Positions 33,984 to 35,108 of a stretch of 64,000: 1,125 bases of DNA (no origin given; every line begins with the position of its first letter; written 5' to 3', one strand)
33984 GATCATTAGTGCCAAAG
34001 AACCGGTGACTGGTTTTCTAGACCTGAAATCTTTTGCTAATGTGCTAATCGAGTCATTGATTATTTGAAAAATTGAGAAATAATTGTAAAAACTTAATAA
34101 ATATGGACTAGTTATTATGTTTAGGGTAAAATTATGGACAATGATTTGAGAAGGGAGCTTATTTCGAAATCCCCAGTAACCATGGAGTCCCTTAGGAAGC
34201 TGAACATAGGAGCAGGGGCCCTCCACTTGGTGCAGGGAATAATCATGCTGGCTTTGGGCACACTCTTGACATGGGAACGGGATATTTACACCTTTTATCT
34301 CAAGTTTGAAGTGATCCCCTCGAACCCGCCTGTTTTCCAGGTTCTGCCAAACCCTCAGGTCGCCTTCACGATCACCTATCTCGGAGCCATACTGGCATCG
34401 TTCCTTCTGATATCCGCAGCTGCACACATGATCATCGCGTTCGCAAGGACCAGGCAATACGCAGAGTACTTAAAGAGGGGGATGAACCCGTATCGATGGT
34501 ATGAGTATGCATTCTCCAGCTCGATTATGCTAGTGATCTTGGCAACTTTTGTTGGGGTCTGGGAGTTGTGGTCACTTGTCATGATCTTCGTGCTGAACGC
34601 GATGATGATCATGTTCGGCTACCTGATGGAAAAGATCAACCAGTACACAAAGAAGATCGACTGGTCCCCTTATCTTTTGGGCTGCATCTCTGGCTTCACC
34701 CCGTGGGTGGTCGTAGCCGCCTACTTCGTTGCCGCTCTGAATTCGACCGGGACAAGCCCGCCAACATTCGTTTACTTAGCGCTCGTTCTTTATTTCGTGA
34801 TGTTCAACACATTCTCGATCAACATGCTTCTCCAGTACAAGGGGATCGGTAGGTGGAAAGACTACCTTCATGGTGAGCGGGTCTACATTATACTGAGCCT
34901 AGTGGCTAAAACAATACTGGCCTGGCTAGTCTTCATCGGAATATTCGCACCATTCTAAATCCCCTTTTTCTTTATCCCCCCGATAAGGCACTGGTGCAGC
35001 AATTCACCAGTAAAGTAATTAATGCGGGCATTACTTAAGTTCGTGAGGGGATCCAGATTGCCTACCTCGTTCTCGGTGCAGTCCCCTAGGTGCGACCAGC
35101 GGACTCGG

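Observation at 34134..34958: Heliorhodopsin gene inserted next to the aIF5A/SRP54 core cluster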

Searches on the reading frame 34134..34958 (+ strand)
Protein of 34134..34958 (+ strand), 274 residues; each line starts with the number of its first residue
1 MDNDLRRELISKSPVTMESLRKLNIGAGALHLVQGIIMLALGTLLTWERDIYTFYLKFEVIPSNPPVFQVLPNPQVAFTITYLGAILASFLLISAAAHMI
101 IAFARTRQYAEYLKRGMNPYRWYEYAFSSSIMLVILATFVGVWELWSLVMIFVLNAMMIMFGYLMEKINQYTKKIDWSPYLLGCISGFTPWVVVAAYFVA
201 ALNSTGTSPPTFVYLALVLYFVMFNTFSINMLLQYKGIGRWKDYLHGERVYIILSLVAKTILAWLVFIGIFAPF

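Call 3: search_protein_families(library=pfam, proteins=[window:34134-34958:+], max_evalue=0.01)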
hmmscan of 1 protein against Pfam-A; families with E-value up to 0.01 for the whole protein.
window:34134-34958:+ (274 aa): 1 family
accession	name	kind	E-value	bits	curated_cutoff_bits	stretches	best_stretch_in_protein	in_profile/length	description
PF18761.7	Heliorhodopsin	-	1.3e-91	306.7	26.7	1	20-270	1-241/242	Heliorhodopsin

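Call 4: search_solved_structures(query=window:34134-34955:+, max_evalue=0.01, show_alignments=3)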
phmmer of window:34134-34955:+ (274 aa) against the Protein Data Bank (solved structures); distinct sequences matched with E-value up to 0.01: 6.
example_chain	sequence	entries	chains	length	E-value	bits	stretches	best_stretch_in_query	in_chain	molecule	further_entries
6is6_A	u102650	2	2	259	6e-55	190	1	28-273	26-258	heliorhodopsin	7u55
7clj_A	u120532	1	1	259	1.4e-54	188.9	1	28-273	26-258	heliorhodopsin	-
9ljj_A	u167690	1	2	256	6.4e-46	160.4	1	17-273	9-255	Heliorhodopsin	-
6su3_X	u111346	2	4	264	7.1e-46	160.3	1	17-273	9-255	48C12 heliorhodopsin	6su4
6uh3_A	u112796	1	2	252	1.9e-45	158.9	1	17-270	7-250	Heliorhodopsin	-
9vfc_A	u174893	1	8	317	3.3e-39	138.4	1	11-273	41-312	heliorhodopsin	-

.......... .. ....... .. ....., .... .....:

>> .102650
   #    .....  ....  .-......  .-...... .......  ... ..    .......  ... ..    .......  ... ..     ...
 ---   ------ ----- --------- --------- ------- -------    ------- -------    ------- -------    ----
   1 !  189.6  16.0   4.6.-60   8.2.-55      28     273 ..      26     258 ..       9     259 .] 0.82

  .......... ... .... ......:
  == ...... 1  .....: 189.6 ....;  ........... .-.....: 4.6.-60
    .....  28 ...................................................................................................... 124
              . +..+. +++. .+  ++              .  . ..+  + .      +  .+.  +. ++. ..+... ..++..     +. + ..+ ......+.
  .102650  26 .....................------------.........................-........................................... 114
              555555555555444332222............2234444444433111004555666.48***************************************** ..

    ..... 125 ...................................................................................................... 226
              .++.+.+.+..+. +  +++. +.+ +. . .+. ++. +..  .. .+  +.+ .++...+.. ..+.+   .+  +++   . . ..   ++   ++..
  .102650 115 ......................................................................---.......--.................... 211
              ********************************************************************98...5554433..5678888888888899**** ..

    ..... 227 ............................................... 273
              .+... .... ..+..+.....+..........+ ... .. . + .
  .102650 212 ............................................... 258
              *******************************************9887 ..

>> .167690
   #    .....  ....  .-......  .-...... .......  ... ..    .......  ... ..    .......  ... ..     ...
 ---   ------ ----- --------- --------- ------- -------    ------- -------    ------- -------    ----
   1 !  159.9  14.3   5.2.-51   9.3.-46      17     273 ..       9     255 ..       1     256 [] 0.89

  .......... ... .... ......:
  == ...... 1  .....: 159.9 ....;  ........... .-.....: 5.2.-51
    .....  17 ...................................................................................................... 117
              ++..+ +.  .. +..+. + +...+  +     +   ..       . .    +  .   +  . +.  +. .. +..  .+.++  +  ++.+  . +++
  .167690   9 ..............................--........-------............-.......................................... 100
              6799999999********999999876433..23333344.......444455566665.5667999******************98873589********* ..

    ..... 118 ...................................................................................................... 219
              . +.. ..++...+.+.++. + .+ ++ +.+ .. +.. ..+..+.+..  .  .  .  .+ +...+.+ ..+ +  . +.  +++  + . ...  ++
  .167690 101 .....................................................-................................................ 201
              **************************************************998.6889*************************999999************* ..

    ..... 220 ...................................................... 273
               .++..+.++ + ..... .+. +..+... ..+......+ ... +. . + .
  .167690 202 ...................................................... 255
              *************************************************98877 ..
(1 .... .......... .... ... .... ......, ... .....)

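Call 5: search_protein_families(library=ncbifam, proteins=[window:34134-34958:+], max_evalue=0.01)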
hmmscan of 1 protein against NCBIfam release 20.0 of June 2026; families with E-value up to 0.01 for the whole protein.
window:34134-34958:+ (274 aa): 2 families
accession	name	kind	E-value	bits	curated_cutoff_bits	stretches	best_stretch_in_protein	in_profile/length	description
NF038020.1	HeR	equivalog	1e-101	339.5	100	1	20-271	1-244/244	heliorhodopsin HeR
NF045710.1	GSU0071_fam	equivalog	0.0033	17.5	99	1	105-175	51-122/138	GSU0071 family protein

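Call 10: find_homologous_proteins(query=window:34134-34955:+, max_evalue=1e-10)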
Query window:34134-34955:+ (274 aa): 4079 proteins with E <= 1e-10 among 5673 candidates; the best 120 are listed.
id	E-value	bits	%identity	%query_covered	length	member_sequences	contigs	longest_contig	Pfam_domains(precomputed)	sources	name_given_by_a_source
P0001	9.0e-176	601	100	100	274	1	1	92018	PF18761.8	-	-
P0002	2.0e-171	587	96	100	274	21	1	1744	PF18761.8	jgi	-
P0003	5.9e-167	572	94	100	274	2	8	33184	PF18761.8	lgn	-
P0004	1.5e-152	525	84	100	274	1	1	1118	PF18761.8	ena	-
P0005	1.7e-151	522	85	100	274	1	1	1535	PF18761.8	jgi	jgi:hypothetical protein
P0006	2.9e-150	517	84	100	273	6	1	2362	PF18761.8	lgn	-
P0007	3.1e-148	511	82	100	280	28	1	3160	PF18761.8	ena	-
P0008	1.1e-146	506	81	100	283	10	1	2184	PF18761.8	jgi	jgi:hypothetical protein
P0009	3.5e-146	504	82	100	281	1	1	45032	PF18761.8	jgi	-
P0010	4.6e-146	504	82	100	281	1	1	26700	PF18761.8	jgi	-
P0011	1.0e-145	503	81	100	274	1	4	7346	PF18761.8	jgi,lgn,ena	jgi:hypothetical protein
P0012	1.9e-145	502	81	100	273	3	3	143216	PF18761.8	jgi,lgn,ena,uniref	uniref:Heliorhodopsin HeR n=1 Tax=Candidatus Methanomethylicus mesodigestus TaxID=1867258 RepID=A0A7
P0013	7.6e-145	500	81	100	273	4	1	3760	PF18761.8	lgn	-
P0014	2.7e-144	498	79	100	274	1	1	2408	PF18761.8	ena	-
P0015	3.3e-144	498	79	100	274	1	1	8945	PF18761.8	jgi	jgi:uncharacterized membrane protein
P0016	6.0e-144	497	80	100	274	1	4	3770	PF18761.8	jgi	jgi:hypothetical protein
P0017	7.3e-144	496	80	100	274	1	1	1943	PF18761.8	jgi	jgi:hypothetical protein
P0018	2.1e-143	495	79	100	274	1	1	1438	PF18761.8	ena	-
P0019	3.5e-143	494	78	100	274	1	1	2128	PF18761.8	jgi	-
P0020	5.1e-143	494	78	100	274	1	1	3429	PF18761.8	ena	-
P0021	5.5e-143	494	80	100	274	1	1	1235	PF18761.8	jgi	jgi:hypothetical protein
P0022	6.7e-143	493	78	100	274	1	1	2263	PF18761.8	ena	-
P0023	2.2e-142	492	79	100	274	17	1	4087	PF18761.8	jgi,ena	-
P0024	3.2e-142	491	78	100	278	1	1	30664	PF18761.8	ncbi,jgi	jgi:hypothetical protein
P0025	3.9e-142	491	78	100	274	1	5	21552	PF18761.8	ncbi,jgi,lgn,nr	ncbi:MAG: hypothetical protein FJ150_03525 [Euryarchaeota archaeon]|nr:hypothetical protein [Euryarc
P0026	4.5e-142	491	80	100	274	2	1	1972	PF18761.8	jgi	jgi:hypothetical protein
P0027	9.0e-142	490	79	100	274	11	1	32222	PF18761.8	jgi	-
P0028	9.2e-142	490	78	100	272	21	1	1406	PF18761.8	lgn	-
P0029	1.3e-141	489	78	100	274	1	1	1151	PF18761.8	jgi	jgi:hypothetical protein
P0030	1.5e-141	489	78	100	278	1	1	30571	PF18761.8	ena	-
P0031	2.1e-141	488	79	100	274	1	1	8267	PF18761.8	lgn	-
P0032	2.5e-141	488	78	100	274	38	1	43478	PF18761.8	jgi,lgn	-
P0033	5.6e-141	487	77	100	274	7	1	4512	PF18761.8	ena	-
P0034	8.6e-140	483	78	100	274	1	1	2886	PF18761.8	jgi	jgi:hypothetical protein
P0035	1.8e-139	482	78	100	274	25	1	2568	PF18761.8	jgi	-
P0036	1.7e-138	479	77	100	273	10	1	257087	PF18761.8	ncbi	-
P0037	7.5e-138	477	77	100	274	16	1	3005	PF18761.8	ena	-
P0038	2.3e-137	475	76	100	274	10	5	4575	PF18761.8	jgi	jgi:hypothetical protein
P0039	7.6e-136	470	76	100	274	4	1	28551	PF18761.8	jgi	-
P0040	1.1e-135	470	75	100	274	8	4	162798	PF18761.8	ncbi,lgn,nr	ncbi:MAG: hypothetical protein CIT03_01770 [Methanobacterium sp.]|nr:MAG: hypothetical protein CIT03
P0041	1.6e-135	469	76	100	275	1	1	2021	PF18761.8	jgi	jgi:Heliorhodopsin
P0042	1.8e-135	469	76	100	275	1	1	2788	PF18761.8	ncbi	ncbi:MAG: heliorhodopsin HeR [Methanobacteriaceae archaeon]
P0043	5.5e-135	467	74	100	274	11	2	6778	PF18761.8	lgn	-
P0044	8.2e-135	467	73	100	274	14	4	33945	PF18761.8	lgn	-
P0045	8.5e-135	467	76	100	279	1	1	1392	PF18761.8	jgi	jgi:Heliorhodopsin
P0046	1.3e-134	466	75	100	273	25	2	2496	PF18761.8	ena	-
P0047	3.9e-134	465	75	100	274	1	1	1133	PF18761.8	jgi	-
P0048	7.8e-134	464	76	100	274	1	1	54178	PF18761.8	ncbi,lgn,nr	ncbi:heliorhodopsin HeR [Candidatus Bathyarchaeota archaeon]|nr:heliorhodopsin HeR [Candidatus Bathy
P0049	8.4e-134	463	75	100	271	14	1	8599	PF18761.8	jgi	-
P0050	3.6e-133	461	75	100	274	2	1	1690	PF18761.8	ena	-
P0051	4.6e-133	461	74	100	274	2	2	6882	PF18761.8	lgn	-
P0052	8.0e-133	460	74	100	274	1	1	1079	PF18761.8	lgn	-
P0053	9.0e-133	460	72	100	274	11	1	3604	PF18761.8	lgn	-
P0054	2.0e-132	459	74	100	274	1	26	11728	PF18761.8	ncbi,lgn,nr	ncbi:MAG: hypothetical protein A4E27_00490 [Methanobacterium sp. PtaU1.Bin242]|nr:MAG: hypothetical 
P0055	2.0e-132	459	73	100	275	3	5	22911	PF18761.8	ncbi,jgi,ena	jgi:hypothetical protein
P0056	2.3e-132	459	74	100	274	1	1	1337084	PF18761.8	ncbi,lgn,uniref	ncbi:heliorhodopsin HeR [Methanobacterium oryzae]|uniref:heliorhodopsin HeR n=1 Tax=Methanobacterium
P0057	3.9e-132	458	73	100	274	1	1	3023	PF18761.8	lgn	-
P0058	4.2e-132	458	74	100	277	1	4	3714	PF18761.8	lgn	-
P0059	7.9e-132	457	73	100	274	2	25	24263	PF18761.8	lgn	-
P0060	9.4e-132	457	73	100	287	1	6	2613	PF18761.8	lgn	-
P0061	1.1e-131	456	72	100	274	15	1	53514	PF18761.8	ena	-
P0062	1.5e-131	456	73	100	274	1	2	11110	PF18761.8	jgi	jgi:Heliorhodopsin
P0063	1.8e-131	456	75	100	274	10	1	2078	PF18761.8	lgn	-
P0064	2.3e-131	455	73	100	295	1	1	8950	PF18761.8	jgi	jgi:hypothetical protein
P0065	1.1e-130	453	70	100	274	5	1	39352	PF18761.8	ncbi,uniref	ncbi:MAG: heliorhodopsin HeR [Methanobacterium sp.]|uniref:heliorhodopsin HeR n=1 Tax=Methanobacteri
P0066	1.4e-130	453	73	100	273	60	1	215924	PF18761.8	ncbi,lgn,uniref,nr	ncbi:heliorhodopsin HeR [Methanobacterium petrolearium]|uniref:heliorhodopsin HeR n=1 Tax=Methanobac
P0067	2.5e-130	452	70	100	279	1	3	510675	PF18761.8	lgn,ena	-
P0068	6.9e-130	451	70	100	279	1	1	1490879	PF18761.8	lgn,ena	-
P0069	8.8e-130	450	73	100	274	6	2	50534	PF18761.8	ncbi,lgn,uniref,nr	ncbi:heliorhodopsin HeR [Methanobacterium spitsbergense]|uniref:Heliorhodopsin HeR n=1 Tax=Methanoba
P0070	9.9e-130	450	72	100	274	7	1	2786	PF18761.8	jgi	jgi:uncharacterized membrane protein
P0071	1.5e-129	450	73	100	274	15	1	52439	PF18761.8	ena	-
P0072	3.0e-129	449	71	100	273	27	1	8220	PF18761.8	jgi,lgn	jgi:hypothetical protein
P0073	4.3e-129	448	73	100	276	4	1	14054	PF18761.8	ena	-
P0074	9.2e-129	447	73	100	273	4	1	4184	PF18761.8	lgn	-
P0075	1.3e-128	446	72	100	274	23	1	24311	PF18761.8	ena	-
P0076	2.5e-128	445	72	100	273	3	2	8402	PF18761.8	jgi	jgi:Heliorhodopsin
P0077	4.2e-128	445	72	100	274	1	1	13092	PF18761.8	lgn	-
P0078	4.3e-128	445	72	100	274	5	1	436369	PF18761.8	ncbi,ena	-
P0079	1.1e-127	443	72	100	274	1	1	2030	PF18761.8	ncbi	ncbi:MAG: heliorhodopsin HeR [Methanobacteriaceae archaeon]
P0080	4.1e-127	442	70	100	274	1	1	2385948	PF18761.8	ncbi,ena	-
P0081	9.4e-127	440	70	100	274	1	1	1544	PF18761.8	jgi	jgi:uncharacterized membrane protein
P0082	1.0e-126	440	72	100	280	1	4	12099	PF18761.8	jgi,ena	-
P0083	4.7e-126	438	71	100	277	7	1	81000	PF18761.8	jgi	jgi:uncharacterized membrane protein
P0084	8.2e-126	437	68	100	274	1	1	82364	PF18761.8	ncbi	-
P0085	8.8e-126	437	71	100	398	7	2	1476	PF18761.8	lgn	-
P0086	1.7e-125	436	68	100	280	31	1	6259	PF18761.8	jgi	-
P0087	2.2e-125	436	72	100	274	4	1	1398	PF18761.8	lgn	-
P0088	3.2e-125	435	71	100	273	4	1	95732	PF18761.8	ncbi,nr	ncbi:MAG: heliorhodopsin HeR [Methanobacterium sp.]|nr:heliorhodopsin HeR [Methanobacterium sp.]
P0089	4.1e-125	435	70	100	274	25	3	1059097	PF18761.8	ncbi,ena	-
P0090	5.0e-125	435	69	100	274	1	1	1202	PF18761.8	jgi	-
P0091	1.1e-124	433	68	100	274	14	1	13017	PF18761.8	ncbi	-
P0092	1.7e-124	433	68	100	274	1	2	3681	PF18761.8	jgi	jgi:hypothetical protein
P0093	1.9e-124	433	71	100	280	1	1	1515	PF18761.8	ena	-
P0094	4.8e-124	431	68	100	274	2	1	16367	PF18761.8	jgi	-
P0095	5.5e-124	431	70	100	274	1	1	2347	PF18761.8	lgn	-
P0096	6.2e-124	431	70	100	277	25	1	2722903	PF18761.8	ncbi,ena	-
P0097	6.8e-124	431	66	100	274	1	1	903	PF18761.8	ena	-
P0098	7.9e-124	431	68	100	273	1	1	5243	PF18761.8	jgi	-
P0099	1.2e-123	430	69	100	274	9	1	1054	PF18761.8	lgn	-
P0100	1.4e-123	430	68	100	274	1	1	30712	PF18761.8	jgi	-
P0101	1.6e-123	430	67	100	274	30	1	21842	PF18761.8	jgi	-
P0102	1.7e-123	430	69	100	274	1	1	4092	PF18761.8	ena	-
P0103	2.0e-123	429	67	100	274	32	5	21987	PF18761.8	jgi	-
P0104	2.6e-123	429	68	98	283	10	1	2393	PF18761.8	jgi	-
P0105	2.9e-123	429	69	100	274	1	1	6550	PF18761.8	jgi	jgi:hypothetical protein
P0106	4.6e-123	428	66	100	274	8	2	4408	PF18761.8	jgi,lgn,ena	-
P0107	5.0e-123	428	69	100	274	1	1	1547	PF18761.8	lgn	-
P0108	5.8e-123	428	70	100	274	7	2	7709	PF18761.8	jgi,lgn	jgi:hypothetical protein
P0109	7.1e-123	428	67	100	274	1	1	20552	PF18761.8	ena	-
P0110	8.8e-123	427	67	100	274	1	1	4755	PF18761.8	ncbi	-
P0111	1.2e-122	427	67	100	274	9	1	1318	PF18761.8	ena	-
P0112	1.2e-122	427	69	100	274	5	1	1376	PF18761.8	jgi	jgi:uncharacterized membrane protein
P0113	1.2e-122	427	67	100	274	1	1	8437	PF18761.8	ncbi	-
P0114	1.3e-122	427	68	100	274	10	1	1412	PF18761.8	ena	-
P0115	1.5e-122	427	66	100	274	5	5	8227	PF18761.8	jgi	-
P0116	1.6e-122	426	67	100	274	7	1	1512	PF18761.8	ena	-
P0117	1.7e-122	426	68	98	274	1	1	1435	PF18761.8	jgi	-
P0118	2.1e-122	426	70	100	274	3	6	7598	PF18761.8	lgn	-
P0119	2.3e-122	426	70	100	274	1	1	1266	PF18761.8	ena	-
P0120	3.1e-122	426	68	100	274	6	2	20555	PF18761.8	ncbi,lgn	-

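Call 12: find_encoding_contigs(protein=window:34134-34958:+, flank=10000, max_places=4)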
Protein window:34134-34958:+ (274 aa): 1 contig read that carries it; 1 place shown.
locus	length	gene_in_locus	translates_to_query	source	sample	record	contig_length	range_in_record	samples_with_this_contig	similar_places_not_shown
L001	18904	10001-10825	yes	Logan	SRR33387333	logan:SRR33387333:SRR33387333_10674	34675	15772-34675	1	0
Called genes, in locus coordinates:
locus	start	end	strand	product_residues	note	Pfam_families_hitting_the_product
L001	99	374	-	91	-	PF13656:RNA_pol_L_2, PF01193:RNA_pol_L (weak)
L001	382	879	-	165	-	-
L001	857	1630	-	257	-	PF01170:UPF0020 (weak), PF05175:MTS, PF06325:PrmA, PF13847:Methyltransf_31, PF08241:Methyltransf_11 (weak), PF13649:Methyltransf_25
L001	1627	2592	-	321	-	PF01866:Diphthamide_syn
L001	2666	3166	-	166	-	PF00252:Ribosomal_L16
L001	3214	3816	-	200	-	PF05175:MTS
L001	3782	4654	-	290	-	PF00398:RrnaAD, PF13649:Methyltransf_25 (weak)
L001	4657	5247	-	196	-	PF04919:DUF655, PF14579:HHH_6 (weak)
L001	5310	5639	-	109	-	PF03874:RNA_pol_Rpb4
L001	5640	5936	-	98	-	PF01157:Ribosomal_L21e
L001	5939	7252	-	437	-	PF22023:Pus10_THUMP_arc, PF21238:Pus10_C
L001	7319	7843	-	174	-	PF04013:Methyltrn_RNA_2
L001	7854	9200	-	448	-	PF02881:SRP54_N, PF06414:Zeta_toxin (weak), PF13191:AAA_16 (weak), PF00448:SRP54, PF02978:SRP_SPB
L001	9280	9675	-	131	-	PF21485:IF5A-like_N, PF01287:eIF-5a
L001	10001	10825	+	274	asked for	PF18761:Heliorhodopsin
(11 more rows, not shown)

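Call 13: find_encoding_contigs(protein=P0012, flank=10000, max_places=3)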
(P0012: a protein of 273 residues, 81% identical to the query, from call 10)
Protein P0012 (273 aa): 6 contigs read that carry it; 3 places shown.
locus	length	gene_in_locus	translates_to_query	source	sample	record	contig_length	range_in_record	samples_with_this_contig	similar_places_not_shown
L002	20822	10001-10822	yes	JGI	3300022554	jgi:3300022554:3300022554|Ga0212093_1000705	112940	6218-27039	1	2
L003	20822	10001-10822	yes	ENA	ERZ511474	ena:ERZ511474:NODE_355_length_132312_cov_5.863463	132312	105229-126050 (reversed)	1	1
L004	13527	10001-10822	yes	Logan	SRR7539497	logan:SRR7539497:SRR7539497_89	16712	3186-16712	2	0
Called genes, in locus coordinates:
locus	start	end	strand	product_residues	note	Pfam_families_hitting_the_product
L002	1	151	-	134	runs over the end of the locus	PF11469:Ribonucleas_3_2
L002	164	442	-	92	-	PF13656:RNA_pol_L_2, PF01193:RNA_pol_L (weak)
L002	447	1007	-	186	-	PF14382:ECR1_N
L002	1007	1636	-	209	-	PF01170:UPF0020, PF05175:MTS, PF06325:PrmA, PF13847:Methyltransf_31, PF08241:Methyltransf_11, PF13649:Methyltransf_25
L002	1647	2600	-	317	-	PF01866:Diphthamide_syn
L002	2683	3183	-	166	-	PF00252:Ribosomal_L16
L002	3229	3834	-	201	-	PF05175:MTS, PF03602:Cons_hypoth95, PF06325:PrmA (faint), PF09445:Methyltransf_15 (weak), PF13649:Methyltransf_25, PF13847:Methyltransf_31 (weak), PF08241:Methyltransf_11 (weak)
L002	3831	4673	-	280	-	PF00398:RrnaAD, PF02475:TRM5-TYW2_MTfase (weak), PF05175:MTS (weak), PF08241:Methyltransf_11 (weak), PF13649:Methyltransf_25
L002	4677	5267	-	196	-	PF04919:DUF655, PF14579:HHH_6 (faint)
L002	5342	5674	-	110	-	PF03874:RNA_pol_Rpb4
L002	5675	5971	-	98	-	PF01157:Ribosomal_L21e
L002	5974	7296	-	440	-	PF22023:Pus10_THUMP_arc, PF21238:Pus10_C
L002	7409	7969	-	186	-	PF04013:Methyltrn_RNA_2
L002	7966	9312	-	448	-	PF02881:SRP54_N, PF13401:AAA_22 (faint), PF00448:SRP54, PF02978:SRP_SPB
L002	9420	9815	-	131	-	PF21485:IF5A-like_N, PF01287:eIF-5a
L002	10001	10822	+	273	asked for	PF18761:Heliorhodopsin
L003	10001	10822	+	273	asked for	PF18761:Heliorhodopsin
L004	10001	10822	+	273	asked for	PF18761:Heliorhodopsin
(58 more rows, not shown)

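Call 18: find_encoding_contigs(protein=P0056, flank=7000, max_places=1)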
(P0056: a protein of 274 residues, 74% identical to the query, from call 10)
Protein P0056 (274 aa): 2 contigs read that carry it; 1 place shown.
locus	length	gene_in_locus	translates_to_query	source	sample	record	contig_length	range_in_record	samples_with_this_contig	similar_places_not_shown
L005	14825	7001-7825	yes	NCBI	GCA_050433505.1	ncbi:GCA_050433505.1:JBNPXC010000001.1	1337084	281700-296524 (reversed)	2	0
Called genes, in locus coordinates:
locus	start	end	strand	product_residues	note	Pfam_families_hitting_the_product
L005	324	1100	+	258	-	PF00142:Fer4_NifH, PF01656:CbiA, PF02374:ArsA_ATPase (weak), PF06564:CBP_BcsQ, PF09140:MipZ, PF10609:ParA, PF13614:AAA_31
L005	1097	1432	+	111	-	-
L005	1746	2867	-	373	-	PF04055:Radical_SAM, PF00633:HHH (weak), PF12836:HHH_3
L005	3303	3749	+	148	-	-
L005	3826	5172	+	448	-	PF01656:CbiA, PF13500:AAA_26, PF07685:GATase_3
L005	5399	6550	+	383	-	PF01901:O_anti_polymase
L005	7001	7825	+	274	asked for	PF18761:Heliorhodopsin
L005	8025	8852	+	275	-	PF01993:MTD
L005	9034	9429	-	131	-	-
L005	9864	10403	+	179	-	PF00440:TetR_N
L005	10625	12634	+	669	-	PF05048:NosD, PF13229:Beta_helix, PF05048:NosD, PF13229:Beta_helix, PF05048:NosD, PF13229:Beta_helix, PF09134:Invasin_D3 (weak), PF13205:Big_5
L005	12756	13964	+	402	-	PF12917:YfbR-like, PF13023:HD_3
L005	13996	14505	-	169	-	PF00881:Nitroreductase, PF14512:TM1586_NiRdase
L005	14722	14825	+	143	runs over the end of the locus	-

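Call 19: find_encoding_contigs(protein=P0048, flank=7000, max_places=1)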
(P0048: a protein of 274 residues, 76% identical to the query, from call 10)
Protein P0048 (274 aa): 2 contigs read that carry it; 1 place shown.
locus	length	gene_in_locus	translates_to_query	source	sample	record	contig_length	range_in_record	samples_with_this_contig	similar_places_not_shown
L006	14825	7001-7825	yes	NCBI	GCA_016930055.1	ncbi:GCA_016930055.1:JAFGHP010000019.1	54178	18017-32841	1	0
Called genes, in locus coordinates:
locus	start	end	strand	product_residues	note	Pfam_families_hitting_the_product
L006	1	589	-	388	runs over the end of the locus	PF00155:Aminotran_1_2, PF01212:Beta_elim_lyase (weak), PF00266:Aminotran_5 (faint), PF01053:Cys_Met_Meta_PP (weak)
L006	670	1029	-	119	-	-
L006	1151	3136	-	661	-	PF16254:DUF4910, PF04389:Peptidase_M28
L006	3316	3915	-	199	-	PF09335:VTT_dom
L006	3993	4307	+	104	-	-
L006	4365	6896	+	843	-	PF00246:Peptidase_M14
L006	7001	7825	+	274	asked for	PF18761:Heliorhodopsin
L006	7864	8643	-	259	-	PF12568:PanZ (weak), PF00583:Acetyltransf_1, PF13673:Acetyltransf_10, PF13508:Acetyltransf_7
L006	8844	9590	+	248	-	PF05096:Glu_cyclase_2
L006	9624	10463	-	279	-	PF01546:Peptidase_M20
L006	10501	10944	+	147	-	-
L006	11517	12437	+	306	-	PF18958:DUF5700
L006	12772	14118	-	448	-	PF07687:M20_dimer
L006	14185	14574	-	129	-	PF14534:DUF4440 (weak)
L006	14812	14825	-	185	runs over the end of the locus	PF04014:MazE_antitoxin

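Call 20: find_encoding_contigs(protein=P0009, flank=7000, max_places=1)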
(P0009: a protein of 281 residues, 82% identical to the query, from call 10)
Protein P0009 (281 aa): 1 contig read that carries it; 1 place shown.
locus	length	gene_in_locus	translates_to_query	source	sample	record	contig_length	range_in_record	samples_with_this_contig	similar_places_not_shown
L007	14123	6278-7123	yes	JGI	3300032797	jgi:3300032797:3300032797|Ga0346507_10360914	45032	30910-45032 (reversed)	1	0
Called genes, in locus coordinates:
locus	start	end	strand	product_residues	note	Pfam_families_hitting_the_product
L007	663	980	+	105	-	-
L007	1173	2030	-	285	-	PF04055:Radical_SAM, PF11946:DUF3463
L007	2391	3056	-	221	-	-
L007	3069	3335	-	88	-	-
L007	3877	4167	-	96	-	-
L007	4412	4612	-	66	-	-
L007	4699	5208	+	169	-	-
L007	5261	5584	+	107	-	PF12682:Flavodoxin_4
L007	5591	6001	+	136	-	PF00782:DSPc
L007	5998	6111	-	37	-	-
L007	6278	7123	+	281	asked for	PF18761:Heliorhodopsin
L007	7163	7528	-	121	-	-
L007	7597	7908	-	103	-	-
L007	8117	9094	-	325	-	PF00005:ABC_tran, PF08352:oligo_HPY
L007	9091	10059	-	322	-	PF00005:ABC_tran, PF13304:AAA_21 (faint), PF08352:oligo_HPY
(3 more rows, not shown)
